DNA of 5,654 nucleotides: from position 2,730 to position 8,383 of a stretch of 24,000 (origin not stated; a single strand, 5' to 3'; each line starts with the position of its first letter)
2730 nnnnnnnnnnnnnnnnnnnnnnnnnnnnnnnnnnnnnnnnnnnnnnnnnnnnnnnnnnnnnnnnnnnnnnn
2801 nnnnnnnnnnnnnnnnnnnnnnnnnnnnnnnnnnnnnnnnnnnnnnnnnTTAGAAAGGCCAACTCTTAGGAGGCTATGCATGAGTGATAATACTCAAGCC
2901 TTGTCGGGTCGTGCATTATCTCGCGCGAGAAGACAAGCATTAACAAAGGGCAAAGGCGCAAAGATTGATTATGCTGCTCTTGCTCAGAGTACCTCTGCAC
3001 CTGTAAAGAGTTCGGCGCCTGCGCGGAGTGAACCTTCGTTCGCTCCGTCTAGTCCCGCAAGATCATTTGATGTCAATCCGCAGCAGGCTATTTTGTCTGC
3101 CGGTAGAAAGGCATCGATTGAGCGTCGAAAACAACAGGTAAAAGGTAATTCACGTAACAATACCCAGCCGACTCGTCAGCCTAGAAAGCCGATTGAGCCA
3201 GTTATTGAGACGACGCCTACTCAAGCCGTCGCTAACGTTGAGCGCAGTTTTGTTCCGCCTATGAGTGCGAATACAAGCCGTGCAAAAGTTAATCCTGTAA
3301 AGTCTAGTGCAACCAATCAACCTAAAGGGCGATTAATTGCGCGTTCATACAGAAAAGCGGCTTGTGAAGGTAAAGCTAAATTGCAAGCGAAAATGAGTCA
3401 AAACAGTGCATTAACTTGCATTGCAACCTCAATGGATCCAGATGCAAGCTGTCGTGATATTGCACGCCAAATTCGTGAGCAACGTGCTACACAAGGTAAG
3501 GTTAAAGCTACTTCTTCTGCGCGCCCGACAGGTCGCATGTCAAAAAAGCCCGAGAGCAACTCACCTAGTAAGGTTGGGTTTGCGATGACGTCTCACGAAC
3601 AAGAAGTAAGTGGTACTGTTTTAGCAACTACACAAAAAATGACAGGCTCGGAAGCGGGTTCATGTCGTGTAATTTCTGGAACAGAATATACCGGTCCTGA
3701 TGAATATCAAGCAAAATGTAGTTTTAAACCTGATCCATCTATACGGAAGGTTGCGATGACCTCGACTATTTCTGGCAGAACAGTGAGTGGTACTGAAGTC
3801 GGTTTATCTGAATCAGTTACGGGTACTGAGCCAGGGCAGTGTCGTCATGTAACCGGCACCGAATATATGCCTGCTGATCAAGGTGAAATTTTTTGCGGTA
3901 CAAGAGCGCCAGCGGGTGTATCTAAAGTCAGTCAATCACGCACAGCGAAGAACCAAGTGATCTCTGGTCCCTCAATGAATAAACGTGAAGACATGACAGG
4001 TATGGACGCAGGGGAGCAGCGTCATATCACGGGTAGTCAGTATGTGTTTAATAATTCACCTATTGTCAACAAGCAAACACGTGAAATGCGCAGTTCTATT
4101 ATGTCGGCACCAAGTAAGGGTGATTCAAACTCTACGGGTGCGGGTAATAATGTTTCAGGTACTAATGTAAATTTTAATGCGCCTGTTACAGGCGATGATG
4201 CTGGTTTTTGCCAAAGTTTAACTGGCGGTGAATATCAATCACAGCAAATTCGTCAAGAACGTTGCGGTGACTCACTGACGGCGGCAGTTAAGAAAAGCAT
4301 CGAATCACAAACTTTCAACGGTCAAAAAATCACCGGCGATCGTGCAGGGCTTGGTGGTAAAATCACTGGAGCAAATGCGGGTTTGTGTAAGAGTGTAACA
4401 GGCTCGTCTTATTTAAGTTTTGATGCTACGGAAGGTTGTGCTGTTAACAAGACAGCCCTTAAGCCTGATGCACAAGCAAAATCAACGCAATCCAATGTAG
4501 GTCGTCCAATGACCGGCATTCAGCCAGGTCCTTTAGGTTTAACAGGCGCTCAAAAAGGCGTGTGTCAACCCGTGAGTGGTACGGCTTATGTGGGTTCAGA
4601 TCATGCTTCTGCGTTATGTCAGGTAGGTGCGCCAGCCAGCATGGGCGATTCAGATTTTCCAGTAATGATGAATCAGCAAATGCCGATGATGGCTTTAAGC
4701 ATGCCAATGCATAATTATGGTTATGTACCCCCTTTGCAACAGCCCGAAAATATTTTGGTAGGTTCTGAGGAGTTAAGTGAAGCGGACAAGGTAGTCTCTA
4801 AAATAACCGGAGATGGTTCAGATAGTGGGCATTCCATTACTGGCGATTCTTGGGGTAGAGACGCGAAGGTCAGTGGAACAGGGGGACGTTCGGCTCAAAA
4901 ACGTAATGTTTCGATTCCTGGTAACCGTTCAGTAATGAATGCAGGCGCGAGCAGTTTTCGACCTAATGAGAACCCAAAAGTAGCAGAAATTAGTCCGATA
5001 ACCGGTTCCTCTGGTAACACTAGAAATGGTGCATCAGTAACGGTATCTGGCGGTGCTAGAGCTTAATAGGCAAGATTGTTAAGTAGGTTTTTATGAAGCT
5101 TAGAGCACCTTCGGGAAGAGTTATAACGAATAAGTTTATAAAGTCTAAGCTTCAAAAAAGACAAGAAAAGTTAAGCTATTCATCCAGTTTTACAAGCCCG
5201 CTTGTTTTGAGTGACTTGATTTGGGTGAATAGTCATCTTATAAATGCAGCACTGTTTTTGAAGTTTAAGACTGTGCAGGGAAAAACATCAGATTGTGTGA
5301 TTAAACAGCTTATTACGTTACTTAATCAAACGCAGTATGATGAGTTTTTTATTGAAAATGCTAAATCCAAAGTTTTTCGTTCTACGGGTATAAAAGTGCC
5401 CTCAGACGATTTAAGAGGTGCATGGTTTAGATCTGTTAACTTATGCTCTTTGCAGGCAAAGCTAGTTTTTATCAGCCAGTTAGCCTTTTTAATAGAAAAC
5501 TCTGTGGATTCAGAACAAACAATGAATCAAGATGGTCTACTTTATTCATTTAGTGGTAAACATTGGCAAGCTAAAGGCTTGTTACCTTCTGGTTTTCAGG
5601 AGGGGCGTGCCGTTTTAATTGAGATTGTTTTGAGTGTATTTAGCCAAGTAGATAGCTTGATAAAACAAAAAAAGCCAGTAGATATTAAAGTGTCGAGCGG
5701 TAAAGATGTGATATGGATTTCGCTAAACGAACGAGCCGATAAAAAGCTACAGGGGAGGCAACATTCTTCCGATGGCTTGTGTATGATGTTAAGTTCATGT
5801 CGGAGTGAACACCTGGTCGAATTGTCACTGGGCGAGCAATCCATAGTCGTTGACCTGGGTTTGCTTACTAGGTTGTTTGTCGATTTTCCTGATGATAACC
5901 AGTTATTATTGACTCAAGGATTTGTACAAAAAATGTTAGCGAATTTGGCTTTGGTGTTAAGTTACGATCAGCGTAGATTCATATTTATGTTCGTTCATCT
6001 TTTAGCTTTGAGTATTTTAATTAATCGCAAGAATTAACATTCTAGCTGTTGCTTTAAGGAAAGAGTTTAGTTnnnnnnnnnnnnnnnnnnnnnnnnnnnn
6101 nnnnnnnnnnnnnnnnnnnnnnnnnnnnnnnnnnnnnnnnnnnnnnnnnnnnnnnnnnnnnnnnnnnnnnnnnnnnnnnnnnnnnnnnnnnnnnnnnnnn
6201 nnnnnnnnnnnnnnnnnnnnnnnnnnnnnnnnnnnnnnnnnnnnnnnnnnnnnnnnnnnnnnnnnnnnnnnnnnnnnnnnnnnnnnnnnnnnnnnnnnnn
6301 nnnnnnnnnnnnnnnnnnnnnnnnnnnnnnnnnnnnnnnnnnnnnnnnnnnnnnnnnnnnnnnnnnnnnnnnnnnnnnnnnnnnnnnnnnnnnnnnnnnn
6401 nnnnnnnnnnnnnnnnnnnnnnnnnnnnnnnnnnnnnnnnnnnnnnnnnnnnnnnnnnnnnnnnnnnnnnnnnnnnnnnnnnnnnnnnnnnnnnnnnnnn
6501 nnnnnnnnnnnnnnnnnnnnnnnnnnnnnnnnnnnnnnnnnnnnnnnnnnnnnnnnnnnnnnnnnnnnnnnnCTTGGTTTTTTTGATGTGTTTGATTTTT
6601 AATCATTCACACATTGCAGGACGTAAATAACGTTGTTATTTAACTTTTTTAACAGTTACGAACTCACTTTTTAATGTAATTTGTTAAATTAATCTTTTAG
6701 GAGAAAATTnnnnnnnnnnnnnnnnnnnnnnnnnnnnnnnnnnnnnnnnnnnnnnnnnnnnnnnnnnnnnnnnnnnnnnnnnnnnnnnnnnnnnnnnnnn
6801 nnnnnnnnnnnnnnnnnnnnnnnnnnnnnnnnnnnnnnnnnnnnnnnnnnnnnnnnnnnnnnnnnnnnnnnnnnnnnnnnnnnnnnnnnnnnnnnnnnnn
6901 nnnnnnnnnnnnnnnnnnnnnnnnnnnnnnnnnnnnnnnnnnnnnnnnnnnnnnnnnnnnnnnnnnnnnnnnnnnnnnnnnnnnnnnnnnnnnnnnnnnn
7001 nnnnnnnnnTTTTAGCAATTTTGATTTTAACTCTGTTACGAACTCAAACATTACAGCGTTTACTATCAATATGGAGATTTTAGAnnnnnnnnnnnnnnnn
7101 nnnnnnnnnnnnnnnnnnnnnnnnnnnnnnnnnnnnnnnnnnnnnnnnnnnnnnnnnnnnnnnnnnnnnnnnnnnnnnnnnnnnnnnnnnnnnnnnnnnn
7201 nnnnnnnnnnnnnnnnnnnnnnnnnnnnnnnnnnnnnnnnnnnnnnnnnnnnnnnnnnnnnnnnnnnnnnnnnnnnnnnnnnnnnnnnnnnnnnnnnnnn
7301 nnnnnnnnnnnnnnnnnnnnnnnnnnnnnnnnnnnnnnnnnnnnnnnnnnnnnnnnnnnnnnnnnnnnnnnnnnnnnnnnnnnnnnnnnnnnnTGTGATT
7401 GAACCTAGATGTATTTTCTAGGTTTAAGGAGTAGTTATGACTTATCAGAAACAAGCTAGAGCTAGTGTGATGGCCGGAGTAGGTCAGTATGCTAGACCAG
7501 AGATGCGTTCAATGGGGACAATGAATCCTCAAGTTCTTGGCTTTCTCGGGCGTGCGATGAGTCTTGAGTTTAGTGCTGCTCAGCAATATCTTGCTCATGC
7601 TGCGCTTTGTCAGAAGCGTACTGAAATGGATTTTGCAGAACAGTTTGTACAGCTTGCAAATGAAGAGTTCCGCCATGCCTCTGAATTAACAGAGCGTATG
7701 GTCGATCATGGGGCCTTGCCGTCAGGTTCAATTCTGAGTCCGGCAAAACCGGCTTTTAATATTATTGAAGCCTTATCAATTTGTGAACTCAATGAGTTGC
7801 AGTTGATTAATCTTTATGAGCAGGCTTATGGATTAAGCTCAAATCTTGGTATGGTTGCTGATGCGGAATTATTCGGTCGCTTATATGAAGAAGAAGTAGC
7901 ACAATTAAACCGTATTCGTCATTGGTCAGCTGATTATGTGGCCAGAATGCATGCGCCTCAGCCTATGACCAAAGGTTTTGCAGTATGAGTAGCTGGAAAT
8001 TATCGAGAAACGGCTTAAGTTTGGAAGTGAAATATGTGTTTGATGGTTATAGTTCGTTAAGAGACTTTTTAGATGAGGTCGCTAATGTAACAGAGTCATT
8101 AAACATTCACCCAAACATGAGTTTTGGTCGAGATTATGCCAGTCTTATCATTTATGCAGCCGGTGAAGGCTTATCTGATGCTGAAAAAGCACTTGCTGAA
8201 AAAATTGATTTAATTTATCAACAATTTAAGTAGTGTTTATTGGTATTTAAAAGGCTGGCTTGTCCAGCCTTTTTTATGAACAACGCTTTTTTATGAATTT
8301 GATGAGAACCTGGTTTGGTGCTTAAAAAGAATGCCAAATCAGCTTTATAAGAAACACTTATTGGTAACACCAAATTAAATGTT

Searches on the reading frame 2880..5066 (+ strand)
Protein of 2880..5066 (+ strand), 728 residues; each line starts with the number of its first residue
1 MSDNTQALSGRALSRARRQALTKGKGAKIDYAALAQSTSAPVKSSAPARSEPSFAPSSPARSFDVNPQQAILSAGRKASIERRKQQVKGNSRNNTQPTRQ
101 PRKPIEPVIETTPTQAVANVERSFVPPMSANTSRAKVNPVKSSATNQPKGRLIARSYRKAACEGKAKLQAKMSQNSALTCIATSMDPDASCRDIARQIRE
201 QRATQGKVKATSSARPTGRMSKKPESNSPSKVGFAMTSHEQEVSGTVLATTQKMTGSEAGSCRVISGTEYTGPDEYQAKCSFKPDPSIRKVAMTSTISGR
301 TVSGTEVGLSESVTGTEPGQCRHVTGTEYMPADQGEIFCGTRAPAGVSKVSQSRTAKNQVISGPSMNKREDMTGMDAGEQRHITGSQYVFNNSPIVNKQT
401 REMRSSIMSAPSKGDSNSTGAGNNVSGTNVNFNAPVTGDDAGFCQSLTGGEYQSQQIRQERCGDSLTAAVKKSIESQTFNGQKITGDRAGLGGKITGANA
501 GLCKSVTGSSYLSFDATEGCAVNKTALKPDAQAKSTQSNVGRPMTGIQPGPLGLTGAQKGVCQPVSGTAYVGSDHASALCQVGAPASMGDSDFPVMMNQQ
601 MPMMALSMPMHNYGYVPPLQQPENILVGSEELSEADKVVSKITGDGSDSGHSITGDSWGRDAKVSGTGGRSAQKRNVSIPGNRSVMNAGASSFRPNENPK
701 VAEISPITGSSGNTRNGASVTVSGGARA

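Call 4: search_protein_families(library=pfam, proteins=[window:2880-5066:+], max_evalue=0.01)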
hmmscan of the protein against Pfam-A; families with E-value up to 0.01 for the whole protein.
window:2880-5066:+ (728 aa): 1 family
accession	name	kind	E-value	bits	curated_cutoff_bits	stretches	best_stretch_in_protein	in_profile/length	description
PF12288.13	CsoS2_M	-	1e-92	312.3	22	1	153-580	5-425/425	Carboxysome shell peptide mid-region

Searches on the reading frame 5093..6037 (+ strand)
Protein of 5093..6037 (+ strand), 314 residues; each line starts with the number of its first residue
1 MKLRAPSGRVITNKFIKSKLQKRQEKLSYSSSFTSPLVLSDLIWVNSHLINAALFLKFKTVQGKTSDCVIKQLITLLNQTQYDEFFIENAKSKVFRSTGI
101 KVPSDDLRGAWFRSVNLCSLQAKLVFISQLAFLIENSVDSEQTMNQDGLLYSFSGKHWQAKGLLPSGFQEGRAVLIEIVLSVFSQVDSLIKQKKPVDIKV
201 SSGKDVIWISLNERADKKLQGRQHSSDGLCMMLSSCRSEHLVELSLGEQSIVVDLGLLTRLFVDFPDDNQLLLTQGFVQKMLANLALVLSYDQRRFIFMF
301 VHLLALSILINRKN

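Call 4: search_protein_families(library=pfam, proteins=[window:5093-6037:+], max_evalue=0.01)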
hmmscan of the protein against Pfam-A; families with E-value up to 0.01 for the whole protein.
window:5093-6037:+ (314 aa): 0 families

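Call 5: search_protein_families(library=ncbifam, proteins=[window:5093-6037:+], max_evalue=0.01)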
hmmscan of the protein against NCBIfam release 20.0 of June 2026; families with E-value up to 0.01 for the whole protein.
window:5093-6037:+ (314 aa): 1 family
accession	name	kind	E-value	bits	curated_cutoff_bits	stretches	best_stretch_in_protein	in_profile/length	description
TIGR02701.1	shell_carb_anhy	equivalog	0.0032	16.4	241.05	1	59-142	17-97/450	carboxysome shell carbonic anhydrase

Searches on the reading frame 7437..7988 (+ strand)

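Call 4: search_protein_families(library=pfam, proteins=[window:7437-7988:+], max_evalue=0.01)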
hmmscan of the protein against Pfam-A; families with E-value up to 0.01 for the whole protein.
window:7437-7988:+ (183 aa): 3 families
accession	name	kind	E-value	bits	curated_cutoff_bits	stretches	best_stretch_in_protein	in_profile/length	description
PF00210.30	Ferritin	-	1.1e-12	48.5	24.5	1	37-162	4-134/142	Ferritin-like domain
PF02915.23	Rubrerythrin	-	0.00011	23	22.8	1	36-146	2-119/137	Rubrerythrin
PF04305.20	DUF455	-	0.0026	17.8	34.3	1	37-93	67-122/247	Protein of unknown function (DUF455)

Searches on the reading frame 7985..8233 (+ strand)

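Call 4: search_protein_families(library=pfam, proteins=[window:7985-8233:+], max_evalue=0.01)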
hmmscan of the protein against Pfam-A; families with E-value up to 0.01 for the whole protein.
window:7985-8233:+ (82 aa): 1 family
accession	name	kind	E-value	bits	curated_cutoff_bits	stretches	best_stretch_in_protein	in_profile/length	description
PF01329.24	Pterin_4a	-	2.8e-05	24.6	26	1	3-75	17-89/91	Pterin 4 alpha carbinolamine dehydratase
